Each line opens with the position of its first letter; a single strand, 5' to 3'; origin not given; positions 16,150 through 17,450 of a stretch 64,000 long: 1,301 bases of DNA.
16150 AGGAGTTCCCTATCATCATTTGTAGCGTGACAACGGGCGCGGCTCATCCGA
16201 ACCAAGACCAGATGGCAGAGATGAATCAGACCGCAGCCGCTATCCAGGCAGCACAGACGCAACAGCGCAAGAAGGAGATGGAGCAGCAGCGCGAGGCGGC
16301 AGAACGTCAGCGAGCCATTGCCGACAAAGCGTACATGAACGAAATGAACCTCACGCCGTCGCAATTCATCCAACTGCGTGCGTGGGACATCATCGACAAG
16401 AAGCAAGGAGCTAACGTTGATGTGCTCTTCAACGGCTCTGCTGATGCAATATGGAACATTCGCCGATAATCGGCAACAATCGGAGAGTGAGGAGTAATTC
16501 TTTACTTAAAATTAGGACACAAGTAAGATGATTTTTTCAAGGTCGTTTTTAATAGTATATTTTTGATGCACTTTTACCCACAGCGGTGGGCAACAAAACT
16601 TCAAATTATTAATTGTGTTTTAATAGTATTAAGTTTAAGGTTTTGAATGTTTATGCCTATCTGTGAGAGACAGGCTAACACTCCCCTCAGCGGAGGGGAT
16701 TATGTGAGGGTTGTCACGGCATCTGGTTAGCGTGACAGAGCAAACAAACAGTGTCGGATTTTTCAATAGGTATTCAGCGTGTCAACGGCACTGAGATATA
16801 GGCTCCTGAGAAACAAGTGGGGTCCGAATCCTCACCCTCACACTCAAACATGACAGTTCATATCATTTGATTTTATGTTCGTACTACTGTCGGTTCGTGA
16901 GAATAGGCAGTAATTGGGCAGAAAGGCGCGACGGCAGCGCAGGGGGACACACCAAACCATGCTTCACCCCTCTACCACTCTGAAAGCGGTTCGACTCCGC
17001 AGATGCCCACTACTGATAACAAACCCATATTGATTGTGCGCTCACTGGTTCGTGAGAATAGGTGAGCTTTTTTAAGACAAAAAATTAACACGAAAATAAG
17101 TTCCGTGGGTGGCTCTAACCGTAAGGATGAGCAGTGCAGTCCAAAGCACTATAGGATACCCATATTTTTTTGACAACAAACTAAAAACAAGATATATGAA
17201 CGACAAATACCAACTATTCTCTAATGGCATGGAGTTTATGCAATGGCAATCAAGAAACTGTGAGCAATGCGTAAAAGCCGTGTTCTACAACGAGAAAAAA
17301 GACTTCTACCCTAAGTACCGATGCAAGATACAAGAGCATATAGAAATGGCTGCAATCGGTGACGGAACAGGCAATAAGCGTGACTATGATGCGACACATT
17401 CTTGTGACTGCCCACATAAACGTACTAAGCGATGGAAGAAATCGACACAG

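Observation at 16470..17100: About 630-nt ORF-free structured region, candidate large ncRNA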

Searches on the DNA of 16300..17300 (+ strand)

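Call 5: search_rna_families(source=window, start=16300, end=17300, threshold=evalue, max_evalue=10, show_alignments=5)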
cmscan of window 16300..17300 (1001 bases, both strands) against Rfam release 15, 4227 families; matches with E-value up to 10: 8.
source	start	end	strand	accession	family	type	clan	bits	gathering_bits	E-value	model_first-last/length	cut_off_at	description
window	16615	16763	+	RF04182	GibS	Gene; sRNA;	-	33.4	115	0.015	1-142/142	no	GibS sRNA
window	16615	16679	+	RF04319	BTncRNA_FopS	Gene; sRNA;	-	23.7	56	0.46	1-71/71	no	Bacteroidetes FopS (family of paralogous sRNAs)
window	16481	16539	+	RF01701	Cyano-1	Gene; sRNA;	-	20.9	41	0.84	1-69/69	no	Cyano-1 RNA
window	16437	16598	-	RF03532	SQ2397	Cis-reg;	-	18.7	100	1.2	1-243/243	no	Cis-regulator of HTH transcription factor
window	16300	16371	+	RF02421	Bp1_684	Gene; sRNA;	-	16.2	44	0.87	39-113/113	5'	Burkholderia sRNA Bp1_Cand684_SIPHT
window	16533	16607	-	RF00301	snoZ256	Gene; snRNA; snoRNA; CD-box;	-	14.6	50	7.4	1-94/94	no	Small nucleolar RNA Z256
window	16695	16713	+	RF01124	sR36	Gene; snRNA; snoRNA; CD-box;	-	11.1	55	6.2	1-55/55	no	Small nucleolar RNA sR36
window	16986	17000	+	RF01851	cyano_tmRNA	Gene;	CL00001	9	70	7.4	63-77/288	no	Cyanobacteria transfer-messenger RNA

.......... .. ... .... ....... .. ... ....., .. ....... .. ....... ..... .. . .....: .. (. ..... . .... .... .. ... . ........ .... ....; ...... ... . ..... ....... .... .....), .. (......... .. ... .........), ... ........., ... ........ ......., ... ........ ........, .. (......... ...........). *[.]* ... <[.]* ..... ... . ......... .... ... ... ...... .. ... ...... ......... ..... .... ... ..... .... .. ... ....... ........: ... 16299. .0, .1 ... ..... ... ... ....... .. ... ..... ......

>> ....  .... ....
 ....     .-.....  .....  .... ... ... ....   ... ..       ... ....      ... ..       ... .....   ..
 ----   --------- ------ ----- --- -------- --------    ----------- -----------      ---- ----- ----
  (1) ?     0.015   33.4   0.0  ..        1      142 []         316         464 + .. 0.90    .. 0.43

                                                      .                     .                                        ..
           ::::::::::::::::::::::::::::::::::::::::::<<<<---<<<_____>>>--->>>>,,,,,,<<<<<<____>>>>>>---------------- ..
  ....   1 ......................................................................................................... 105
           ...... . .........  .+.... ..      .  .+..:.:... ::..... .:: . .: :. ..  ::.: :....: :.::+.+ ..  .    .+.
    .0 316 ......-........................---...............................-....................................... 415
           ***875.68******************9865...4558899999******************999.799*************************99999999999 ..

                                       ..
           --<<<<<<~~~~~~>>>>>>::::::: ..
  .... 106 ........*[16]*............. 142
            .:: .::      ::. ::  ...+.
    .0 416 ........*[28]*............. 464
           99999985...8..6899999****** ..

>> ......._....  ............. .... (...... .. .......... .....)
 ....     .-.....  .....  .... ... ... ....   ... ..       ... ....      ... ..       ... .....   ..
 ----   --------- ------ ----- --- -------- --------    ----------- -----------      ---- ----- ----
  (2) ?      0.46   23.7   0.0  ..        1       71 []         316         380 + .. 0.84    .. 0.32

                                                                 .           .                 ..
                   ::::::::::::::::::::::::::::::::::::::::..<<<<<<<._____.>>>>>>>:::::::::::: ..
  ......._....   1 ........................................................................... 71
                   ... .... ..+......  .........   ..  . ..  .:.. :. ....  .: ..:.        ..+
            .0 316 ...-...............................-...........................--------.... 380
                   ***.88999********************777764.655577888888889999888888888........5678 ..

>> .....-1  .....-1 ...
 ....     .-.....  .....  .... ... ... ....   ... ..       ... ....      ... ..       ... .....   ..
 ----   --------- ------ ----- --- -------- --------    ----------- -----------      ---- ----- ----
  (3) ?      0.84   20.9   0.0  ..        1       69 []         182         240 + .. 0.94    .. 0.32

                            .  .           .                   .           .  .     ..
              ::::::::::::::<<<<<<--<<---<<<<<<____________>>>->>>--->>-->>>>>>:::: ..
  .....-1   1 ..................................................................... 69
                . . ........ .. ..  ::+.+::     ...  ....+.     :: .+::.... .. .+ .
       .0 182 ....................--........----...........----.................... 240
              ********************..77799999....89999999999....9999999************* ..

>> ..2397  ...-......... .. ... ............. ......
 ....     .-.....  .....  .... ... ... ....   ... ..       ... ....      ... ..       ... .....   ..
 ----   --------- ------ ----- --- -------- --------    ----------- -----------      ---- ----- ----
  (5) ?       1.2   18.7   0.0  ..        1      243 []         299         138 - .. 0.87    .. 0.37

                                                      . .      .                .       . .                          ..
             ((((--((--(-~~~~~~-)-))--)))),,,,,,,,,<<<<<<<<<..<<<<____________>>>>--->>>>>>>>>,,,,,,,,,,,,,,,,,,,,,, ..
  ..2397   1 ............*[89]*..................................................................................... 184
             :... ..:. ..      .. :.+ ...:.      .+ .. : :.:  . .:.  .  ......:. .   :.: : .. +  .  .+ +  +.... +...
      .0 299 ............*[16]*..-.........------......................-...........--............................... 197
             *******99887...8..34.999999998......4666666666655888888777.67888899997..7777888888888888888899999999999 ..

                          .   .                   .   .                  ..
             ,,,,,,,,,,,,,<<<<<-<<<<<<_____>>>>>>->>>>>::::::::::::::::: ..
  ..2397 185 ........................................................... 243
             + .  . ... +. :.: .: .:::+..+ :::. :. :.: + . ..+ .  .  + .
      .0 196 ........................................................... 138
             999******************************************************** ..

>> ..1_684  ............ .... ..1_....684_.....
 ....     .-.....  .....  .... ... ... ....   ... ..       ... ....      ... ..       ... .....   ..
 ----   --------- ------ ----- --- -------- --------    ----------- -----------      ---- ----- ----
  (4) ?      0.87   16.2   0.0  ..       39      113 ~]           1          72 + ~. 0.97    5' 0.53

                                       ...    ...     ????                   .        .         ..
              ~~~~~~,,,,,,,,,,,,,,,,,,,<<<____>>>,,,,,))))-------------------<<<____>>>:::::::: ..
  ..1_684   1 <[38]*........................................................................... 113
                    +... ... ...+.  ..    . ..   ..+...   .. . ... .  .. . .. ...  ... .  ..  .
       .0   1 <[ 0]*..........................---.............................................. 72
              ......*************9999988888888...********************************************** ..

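Call 10: search_dna_similar(query=window:16400-17250:+, collection=phages, mode=distant, max_rows=30)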
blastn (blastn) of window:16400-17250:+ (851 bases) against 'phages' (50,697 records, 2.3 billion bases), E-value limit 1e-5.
No match.

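Call 34: search_dna_similar(query=window:16600-16770:+, collection=phages, mode=distant, max_evalue=10, max_rows=20)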
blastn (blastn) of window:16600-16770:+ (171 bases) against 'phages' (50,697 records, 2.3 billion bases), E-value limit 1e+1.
Records with a match: 14; places in all: 15; records where one place covers at least 80% of the query: 0.
Best place of each record, by identity: 95-99% 3; 90-95% 7; 80-90% 4.
By first word of the organism name: Aeromonas 3; Vibrio 3; Campylobacter 3; Bacteriophage 2; Synechococcus 1; Microbacterium 1; Clostridioides 1.
By host as written in the record: - 4; Aeromonas hydrophila 2; Vibrio parahaemolyticus VPAHPND 2; Helicobacter bizzozeronii CIII-1 1; Parasynechococcus marenigrum WH 8102 1; Microbacterium foliorum NRRL B-24224 SEA 1; Clostridioides difficile 1; Aeromonas hydrophila BIOTECH 10089 1; and 1 more.
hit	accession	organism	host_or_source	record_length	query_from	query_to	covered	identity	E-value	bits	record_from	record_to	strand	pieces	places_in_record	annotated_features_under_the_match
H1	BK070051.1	Bacteriophage sp.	Helicobacter bizzozeronii CIII-1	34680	11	44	20%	82.4%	6e+0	36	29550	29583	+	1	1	hypothetical protein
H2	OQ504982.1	Synechococcus phage S-8S53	Parasynechococcus marenigrum WH 8102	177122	6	37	19%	84.4%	6e+0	37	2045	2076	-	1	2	none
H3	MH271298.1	Microbacterium phage Floof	Microbacterium foliorum NRRL B-24224 SEA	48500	85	114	18%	87.1%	6e+0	36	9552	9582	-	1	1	15: tape measure protein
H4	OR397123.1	Clostridioides phage AR1074-1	Clostridioides difficile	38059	18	47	18%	86.7%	2e+0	37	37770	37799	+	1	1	hypothetical protein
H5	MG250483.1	Aeromonas phage Ah1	Aeromonas hydrophila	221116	1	25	15%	92.0%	2e+0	37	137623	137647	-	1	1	tail sheath stabilizer and completion protein | terminase DNA packaging enzyme small subunit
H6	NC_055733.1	Aeromonas phage Ah1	Aeromonas hydrophila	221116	1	25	15%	92.0%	2e+0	37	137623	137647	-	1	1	tail sheath stabilizer and completion protein | terminase small subunit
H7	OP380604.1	Aeromonas phage avDM12-TAAL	Aeromonas hydrophila BIOTECH 10089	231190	1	25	15%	92.0%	2e+0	37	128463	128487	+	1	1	tail completion protein | terminase small subunit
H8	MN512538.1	Vibrio phage Seahorse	Vibrio parahaemolyticus VPAHPND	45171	31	54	14%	91.7%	6e+0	36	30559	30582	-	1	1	transposase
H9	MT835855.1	Bacteriophage sp.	human fecal samples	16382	144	167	14%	91.7%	6e+0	36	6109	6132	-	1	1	record has no annotation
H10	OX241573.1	Vibrio phage 381E49-1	Seawater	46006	99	122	14%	91.7%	6e+0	36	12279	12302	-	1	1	hypothetical protein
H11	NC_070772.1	Vibrio phage Seahorse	Vibrio parahaemolyticus VPAHPND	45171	31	54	14%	91.7%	6e+0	36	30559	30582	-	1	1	transposase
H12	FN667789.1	Campylobacter phage CPt10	-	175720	10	31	13%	95.5%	6e+0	37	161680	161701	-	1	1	hypothetical phage protein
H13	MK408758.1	Campylobacter phage CP20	Campylobacter jejuni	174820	10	31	13%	95.5%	6e+0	37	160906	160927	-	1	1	hypothetical protein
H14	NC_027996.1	Campylobacter phage CPt10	-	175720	10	31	13%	95.5%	6e+0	37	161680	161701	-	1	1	hypothetical protein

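Call 43: search_rna_families(source=window, start=16690, end=17030, threshold=evalue, max_evalue=10, show_alignments=6)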
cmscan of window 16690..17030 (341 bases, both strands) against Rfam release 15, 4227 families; matches with E-value up to 10: 2.
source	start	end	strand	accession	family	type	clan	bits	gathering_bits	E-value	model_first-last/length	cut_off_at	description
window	16845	16869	-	RF04357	Plastid-ndhA-ndhB-2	Intron;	CL00155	12.9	53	5.1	8-33/41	no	Plastid-ndhA-ndhB-2 group II-D5 intron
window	16695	16713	+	RF01124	sR36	Gene; snRNA; snoRNA; CD-box;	-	11.1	55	2.1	1-55/55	no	Small nucleolar RNA sR36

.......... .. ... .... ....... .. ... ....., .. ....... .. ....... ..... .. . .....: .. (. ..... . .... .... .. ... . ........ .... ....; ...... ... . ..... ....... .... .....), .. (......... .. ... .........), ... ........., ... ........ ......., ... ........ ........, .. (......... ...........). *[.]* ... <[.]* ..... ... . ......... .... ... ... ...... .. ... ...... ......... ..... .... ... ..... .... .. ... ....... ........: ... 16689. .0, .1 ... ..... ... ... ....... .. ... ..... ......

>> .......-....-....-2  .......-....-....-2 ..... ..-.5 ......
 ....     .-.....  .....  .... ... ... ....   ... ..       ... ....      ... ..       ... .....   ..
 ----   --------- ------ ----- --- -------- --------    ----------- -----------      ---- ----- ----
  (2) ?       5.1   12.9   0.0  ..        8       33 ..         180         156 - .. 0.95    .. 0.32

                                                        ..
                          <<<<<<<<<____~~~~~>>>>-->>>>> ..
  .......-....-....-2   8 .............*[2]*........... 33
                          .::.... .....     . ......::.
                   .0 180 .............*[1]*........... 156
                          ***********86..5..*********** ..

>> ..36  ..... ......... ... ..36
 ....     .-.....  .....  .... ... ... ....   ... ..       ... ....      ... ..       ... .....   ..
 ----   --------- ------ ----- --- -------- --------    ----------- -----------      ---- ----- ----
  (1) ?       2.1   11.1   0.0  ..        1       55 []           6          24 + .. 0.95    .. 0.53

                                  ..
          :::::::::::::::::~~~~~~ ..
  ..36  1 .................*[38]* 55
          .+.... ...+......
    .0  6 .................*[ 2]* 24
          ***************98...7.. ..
